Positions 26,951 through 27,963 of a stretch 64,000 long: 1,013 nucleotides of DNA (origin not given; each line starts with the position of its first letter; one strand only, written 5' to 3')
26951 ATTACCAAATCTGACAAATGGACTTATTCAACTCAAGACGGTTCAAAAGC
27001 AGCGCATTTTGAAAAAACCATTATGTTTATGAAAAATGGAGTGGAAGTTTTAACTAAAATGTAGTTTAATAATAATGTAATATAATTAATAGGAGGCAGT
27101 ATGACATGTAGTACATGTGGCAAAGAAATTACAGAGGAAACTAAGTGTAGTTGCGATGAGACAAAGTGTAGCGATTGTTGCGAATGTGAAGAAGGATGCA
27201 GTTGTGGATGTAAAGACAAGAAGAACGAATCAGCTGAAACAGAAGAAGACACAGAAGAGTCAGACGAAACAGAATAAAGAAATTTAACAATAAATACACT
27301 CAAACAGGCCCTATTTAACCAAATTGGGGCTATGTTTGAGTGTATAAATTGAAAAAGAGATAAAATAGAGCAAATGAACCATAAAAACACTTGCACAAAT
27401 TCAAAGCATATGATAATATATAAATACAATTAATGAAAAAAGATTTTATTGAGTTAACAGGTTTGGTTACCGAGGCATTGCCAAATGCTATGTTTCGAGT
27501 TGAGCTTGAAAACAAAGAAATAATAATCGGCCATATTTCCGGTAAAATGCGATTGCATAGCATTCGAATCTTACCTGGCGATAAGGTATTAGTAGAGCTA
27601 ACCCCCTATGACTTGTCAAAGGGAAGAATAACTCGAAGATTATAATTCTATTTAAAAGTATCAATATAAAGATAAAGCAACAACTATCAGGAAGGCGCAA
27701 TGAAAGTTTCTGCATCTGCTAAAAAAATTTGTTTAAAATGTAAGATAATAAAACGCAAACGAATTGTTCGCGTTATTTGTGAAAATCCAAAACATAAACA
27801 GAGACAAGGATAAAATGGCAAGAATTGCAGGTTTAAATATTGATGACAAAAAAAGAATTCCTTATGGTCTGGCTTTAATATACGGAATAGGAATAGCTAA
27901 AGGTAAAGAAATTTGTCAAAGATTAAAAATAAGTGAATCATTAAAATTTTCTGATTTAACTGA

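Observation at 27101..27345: Unannotated 58-aa metallothionein-like Cys-rich ORF inserted between map and infA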

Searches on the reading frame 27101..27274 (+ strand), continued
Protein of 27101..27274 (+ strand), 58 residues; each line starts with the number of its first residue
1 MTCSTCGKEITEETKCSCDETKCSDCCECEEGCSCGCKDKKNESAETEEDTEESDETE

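Call 47: search_protein_families(library=pfam, proteins=[L049:5598-6356:+, L060:1531-1728:+, L060:3544-4287:+, L049:3744-4928:+, L038:5248-7017:+, L040:4506-5132:+, L040:5075-5845:+, L044:5186-5896:+, L046:5167-5889:+, L055:2616-3038:+], max_evalue=0.001)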
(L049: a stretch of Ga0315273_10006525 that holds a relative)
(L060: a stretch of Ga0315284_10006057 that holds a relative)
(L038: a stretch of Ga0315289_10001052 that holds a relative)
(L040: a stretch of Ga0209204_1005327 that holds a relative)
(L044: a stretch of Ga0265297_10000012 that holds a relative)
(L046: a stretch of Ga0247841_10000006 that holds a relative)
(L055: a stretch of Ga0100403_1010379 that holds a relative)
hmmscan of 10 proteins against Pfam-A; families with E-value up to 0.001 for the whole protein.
L049:5598-6356:+ (253 aa): 0 families

L060:1531-1728:+ (66 aa): 1 family
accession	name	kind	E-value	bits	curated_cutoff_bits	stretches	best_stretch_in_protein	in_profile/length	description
PF04070.17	DUF378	-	1e-21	77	25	1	2-57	1-57/60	Domain of unknown function (DUF378)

L060:3544-4287:+ (248 aa): 3 families
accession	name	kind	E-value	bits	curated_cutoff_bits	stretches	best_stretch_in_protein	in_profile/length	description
PF01061.29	ABC2_membrane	-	3e-37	128.6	26.9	1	4-212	3-209/211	ABC-2 type transporter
PF12698.13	ABC2_membrane_3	-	2.5e-22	79.9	31.6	1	50-240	158-346/347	ABC-2 family transporter protein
PF12679.13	ABC2_membrane_2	-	6.7e-06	26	27.2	1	69-245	82-280/283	ABC-2 family transporter protein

L049:3744-4928:+ (395 aa): 2 families
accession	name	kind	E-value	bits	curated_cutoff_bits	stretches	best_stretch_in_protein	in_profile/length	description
PF13200.12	DUF4015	-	6.8e-93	311.6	27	1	69-389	1-313/313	Putative glycosyl hydrolase domain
PF14871.12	GHL6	-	0.00017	22.3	35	1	87-169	6-84/132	Hypothetical glycosyl hydrolase 6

L038:5248-7017:+ (590 aa): 7 families
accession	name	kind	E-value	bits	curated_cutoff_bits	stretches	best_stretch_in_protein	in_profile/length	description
PF02518.31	HATPase_c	-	5.6e-30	104.5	26.4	1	483-589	5-109/111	Histidine kinase-, DNA gyrase B-, and HSP90-like ATPase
PF02743.24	dCache_1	-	9e-27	94.6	45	1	42-274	5-239/240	Cache domain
PF00512.31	HisKA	-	4.2e-14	52.8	26.9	1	366-433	2-66/66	His Kinase A (phospho-acceptor) domain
PF00672.30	HAMP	-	1.6e-11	44.8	25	1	310-360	2-52/53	HAMP domain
PF17201.10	Cache_3-Cache_2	-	2.6e-08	34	27.7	1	141-287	142-295/299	Cache 3/Cache 2 fusion domain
PF13589.12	HATPase_c_3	-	9.6e-05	22.9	25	1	482-558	1-78/137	Histidine kinase-, DNA gyrase B-, and HSP90-like ATPase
PF23846.1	Cache_WalK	-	0.00087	20.1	27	0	186-267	1-79/92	WalK sensor protein kinase Chache domain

L040:4506-5132:+ (209 aa): 5 families
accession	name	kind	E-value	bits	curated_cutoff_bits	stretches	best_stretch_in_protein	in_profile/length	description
PF04542.20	Sigma70_r2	-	1.8e-19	69.7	24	1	28-95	1-70/71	Sigma-70 region 2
PF08281.18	Sigma70_r4_2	-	4.4e-15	55.5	25.7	1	129-176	4-51/54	Sigma-70, region 4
PF04545.22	Sigma70_r4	-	3.3e-10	39.8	24.1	1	133-181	2-50/50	Sigma-70, region 4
PF07638.17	Sigma70_ECF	-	0.00037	20.9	21.1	0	113-169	114-169/185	ECF sigma factor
PF04297.20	UPF0122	-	0.00086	20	22.7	0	124-180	6-62/101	Putative helix-turn-helix protein, YlxM / p13 like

L040:5075-5845:+ (257 aa): 0 families

L044:5186-5896:+ (237 aa): 0 families

L046:5167-5889:+ (241 aa): 1 family
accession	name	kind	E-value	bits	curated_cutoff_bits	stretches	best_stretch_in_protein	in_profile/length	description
PF04402.19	SIMPL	-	1.8e-22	81.1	25.2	1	40-203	1-161/205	Protein of unknown function (DUF541)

L055:2616-3038:+ (141 aa): 1 family
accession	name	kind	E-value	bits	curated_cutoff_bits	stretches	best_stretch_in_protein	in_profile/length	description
PF03706.18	LPG_synthase_TM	-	2.5e-05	24.3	33.4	1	20-123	8-113/302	Lysylphosphatidylglycerol synthase TM region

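Call 48: search_protein_families(library=pfam, proteins=[L055:3011-3643:+, L057:554-1003:+, L063:5544-6158:+, L028:246-1325:+, L054:3092-4972:+, L028:1617-2417:+, L040:2543-4180:+, L038:3580-4872:+, L055:433-2127:+, L037:46-1542:+], max_evalue=0.001)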
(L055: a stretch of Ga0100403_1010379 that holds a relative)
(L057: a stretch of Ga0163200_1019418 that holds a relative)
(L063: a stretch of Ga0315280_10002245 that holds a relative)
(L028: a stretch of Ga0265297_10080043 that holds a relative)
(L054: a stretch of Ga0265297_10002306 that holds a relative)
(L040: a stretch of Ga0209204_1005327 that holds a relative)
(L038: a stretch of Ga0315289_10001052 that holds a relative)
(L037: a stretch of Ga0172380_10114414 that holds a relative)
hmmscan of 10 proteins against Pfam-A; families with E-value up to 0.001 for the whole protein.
L055:3011-3643:+ (211 aa): 1 family
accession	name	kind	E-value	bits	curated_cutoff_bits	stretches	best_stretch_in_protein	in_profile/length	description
PF03706.18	LPG_synthase_TM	-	3.9e-20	72.9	33.4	1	4-197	121-302/302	Lysylphosphatidylglycerol synthase TM region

L057:554-1003:+ (150 aa): 0 families

L063:5544-6158:+ (205 aa): 0 families

L028:246-1325:+ (360 aa): 2 families
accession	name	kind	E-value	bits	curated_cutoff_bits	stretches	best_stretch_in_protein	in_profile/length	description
PF02800.25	Gp_dh_C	-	1.6e-55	187.5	24.4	1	180-337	2-158/158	Glyceraldehyde 3-phosphate dehydrogenase, C-terminal domain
PF00044.30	Gp_dh_N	-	1.7e-37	128.2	31.7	1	21-121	1-101/101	Glyceraldehyde 3-phosphate dehydrogenase, NAD binding domain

L054:3092-4972:+ (627 aa): 0 families

L028:1617-2417:+ (267 aa): 2 families
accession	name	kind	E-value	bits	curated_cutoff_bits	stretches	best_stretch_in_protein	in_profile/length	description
PF00977.27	His_biosynth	-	4.7e-43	147.7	23.6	1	15-242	2-219/228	Histidine biosynthesis protein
PF03060.21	NMO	-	0.00058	19.8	28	0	68-125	168-226/331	Nitronate monooxygenase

L040:2543-4180:+ (546 aa): 4 families
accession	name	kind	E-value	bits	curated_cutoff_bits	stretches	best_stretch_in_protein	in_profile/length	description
PF02518.31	HATPase_c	-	2.4e-25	89.5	26.4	1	426-537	2-110/111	Histidine kinase-, DNA gyrase B-, and HSP90-like ATPase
PF16927.11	HisKA_7TM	-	1.7e-15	57.9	28.6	1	11-222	5-222/224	N-terminal 7TM region of histidine kinase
PF00512.31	HisKA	-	3.9e-13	49.7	26.9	1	310-377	2-66/66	His Kinase A (phospho-acceptor) domain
PF13589.12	HATPase_c_3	-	5.2e-07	30.2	25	1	431-537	4-108/137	Histidine kinase-, DNA gyrase B-, and HSP90-like ATPase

L038:3580-4872:+ (431 aa): 2 families
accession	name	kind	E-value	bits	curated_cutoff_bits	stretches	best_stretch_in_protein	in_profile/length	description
PF10092.14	DUF2330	-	8.4e-14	51.8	24.7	1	27-238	8-218/279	Uncharacterized protein conserved in bacteria (DUF2330)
PF01471.23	PG_binding_1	-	1.4e-09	38.4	23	1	316-358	1-41/57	Putative peptidoglycan binding domain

L055:433-2127:+ (565 aa): 2 families
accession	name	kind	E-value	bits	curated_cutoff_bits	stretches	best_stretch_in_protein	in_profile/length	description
PF19077.6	Big_13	-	5.9e-10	40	27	1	378-443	31-96/102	Bacterial Ig-like domain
PF00963.24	Cohesin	-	5.2e-05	23.9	24.1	1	34-141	9-124/139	Cohesin domain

L037:46-1542:+ (499 aa): 4 families
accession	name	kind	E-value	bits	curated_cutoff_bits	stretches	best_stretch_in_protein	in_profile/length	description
PF00591.27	Glycos_transf_3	-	6.6e-12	46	27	1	164-392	3-252/253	Glycosyl transferase family, a/b domain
PF07831.19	PYNP_C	-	5.5e-09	36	27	1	434-491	5-69/75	Pyrimidine nucleoside phosphorylase C-terminal domain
PF02885.22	Glycos_trans_3N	-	3.1e-08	33.7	26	1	95-156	2-63/63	Glycosyl transferase family, helical bundle domain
PF00358.26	PTS_EIIA_1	-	2.6e-05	24.3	27.2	0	426-475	52-103/127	phosphoenolpyruvate-dependent sugar phosphotransferase system, EIIA 1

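Call 58: predict_structure(alignment_id=A2)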
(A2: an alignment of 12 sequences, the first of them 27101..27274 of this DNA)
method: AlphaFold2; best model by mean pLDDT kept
length: 58 residues; sequences in the alignment: 12
mean_pLDDT: 77.2   pTM: 0.53
mean pLDDT of the five models: 77.2, 76.6, 74.4, 71.3, 57.8
residues with pLDDT >= 90: 15; 70-90: 26; 50-70: 14; < 50: 3
segments of 3 or more residues with pLDDT < 50: none
pLDDT, mean of each block of 10 residues (from residue 1): 92 88 88 79 56 56
secondary structure, 60 per line:
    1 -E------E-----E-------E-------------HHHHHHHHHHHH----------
elements in order: H37-48
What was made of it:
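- AlphaFold2 gives pLDDT 88-92 for residues 1-30 from only 12 sequences (call 58). High AlphaFold2 confidence for a defined fold (call 58).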

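Call 61: fold_search(model_id=the predicted structure, library=pdb)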
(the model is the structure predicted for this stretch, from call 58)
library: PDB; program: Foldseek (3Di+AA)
matches with E <= 10: 4; with E <= 0.001: 0
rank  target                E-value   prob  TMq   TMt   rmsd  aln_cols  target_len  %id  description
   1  7d2s_B                7.9e+00  0.04  0.27  0.23   3.2        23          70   30  Crystal structure of Rsu1/PINCH1_LIM5C complex (released 2021-02-24)
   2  8eb0_A                9.1e+00  0.06  0.31  0.09   3.1        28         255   28  RNF216/E2-Ub/Ub transthiolation complex (released 2023-01-18)
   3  5fey_A                9.1e+00  0.06  0.31  0.24   3.4        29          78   31  TRIM32 RING (released 2016-05-18)
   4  2mbv_MODEL_1_A        9.7e+00  0.02  0.25  0.17   3.6        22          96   23  LMO4-LIM2 in complex with DEAF1 (404-418) (released 2014-08-20)
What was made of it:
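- Closest known: Structural Zn-cluster and zinc-finger mini-domains. Same: They are Cys-dense, metal-dependent folds, and they are the nearest Foldseek neighbours (call 61).
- The nearest folds, though not significant, are LIM and RING Zn domains (call 61). The nearest, non-significant, structural neighbours are LIM and RING domains (call 61).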

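Call 64: list_cluster_members(proteins=[L023:8727-9059:+, L023:5206-5835:+, L023:1430-2638:+, L023:9133-9399:+, L022:626-1375:+, L023:6182-6406:+, L023:7400-7753:+])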
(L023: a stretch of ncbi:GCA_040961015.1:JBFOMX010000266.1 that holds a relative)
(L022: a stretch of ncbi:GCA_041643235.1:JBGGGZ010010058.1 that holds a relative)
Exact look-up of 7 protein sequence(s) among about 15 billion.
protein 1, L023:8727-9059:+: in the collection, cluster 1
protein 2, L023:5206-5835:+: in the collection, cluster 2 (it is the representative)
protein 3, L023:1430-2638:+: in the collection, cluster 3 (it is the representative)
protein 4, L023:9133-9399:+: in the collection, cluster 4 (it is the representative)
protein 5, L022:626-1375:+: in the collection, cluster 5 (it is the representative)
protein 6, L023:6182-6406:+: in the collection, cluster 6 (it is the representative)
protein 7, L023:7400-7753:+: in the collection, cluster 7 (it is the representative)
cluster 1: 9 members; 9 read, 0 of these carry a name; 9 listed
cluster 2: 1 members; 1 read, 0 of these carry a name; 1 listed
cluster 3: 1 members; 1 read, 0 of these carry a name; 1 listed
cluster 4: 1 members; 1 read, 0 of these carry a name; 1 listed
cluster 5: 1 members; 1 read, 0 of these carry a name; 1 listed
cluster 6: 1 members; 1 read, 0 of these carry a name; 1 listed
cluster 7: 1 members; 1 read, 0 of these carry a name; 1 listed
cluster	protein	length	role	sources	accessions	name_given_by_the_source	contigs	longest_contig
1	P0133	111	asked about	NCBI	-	-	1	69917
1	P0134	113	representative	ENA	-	-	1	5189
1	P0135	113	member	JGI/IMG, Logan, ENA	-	-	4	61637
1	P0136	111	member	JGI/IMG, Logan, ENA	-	-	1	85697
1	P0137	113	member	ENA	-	-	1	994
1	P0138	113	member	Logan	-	-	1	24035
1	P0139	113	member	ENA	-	-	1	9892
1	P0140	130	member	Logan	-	-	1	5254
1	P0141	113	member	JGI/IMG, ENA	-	-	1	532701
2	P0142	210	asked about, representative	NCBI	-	-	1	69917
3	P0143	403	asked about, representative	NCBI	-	-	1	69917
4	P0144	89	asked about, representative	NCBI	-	-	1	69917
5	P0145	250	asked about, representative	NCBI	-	-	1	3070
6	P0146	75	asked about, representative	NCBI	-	-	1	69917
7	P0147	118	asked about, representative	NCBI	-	-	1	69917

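Call 72: find_related_loci(query=A2, collection=viral_contigs, flank=4000)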
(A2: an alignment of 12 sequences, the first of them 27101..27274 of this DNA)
Query A2 (58 aa) in viral_contigs; peptide patterns used: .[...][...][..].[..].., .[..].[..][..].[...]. (x = any residue, [..] = any of these).
102 stretches matched a pattern, but none encodes a relative of the query by tblastn (E <= 1e-3).
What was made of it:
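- Tried and rejected: A viral-contig scan found no relatives (call 72).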

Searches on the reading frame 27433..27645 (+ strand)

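Call 6: search_protein_families(library=pfam, proteins=[window:27433-27645:+], max_evalue=1)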
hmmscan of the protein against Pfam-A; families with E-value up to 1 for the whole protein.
window:27433-27645:+ (70 aa): 2 families
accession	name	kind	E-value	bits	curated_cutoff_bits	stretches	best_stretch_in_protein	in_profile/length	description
PF01176.25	eIF-1a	-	2e-26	91.8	30.2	1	6-69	1-64/64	Translation initiation factor 1A / IF-1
PF16745.11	RsgA_N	-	0.0017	18.5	27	1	18-57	9-47/54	RsgA N-terminal domain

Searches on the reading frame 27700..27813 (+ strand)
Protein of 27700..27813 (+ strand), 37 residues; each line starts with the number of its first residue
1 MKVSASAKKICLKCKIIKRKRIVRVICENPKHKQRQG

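Call 6: search_protein_families(library=pfam, proteins=[window:27700-27813:+], max_evalue=1)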
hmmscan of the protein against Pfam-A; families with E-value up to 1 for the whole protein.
window:27700-27813:+ (37 aa): 1 family
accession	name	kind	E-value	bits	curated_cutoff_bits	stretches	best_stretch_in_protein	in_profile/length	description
PF00444.23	Ribosomal_L36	-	2.7e-16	59.8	26.1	1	1-37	1-38/38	Ribosomal protein L36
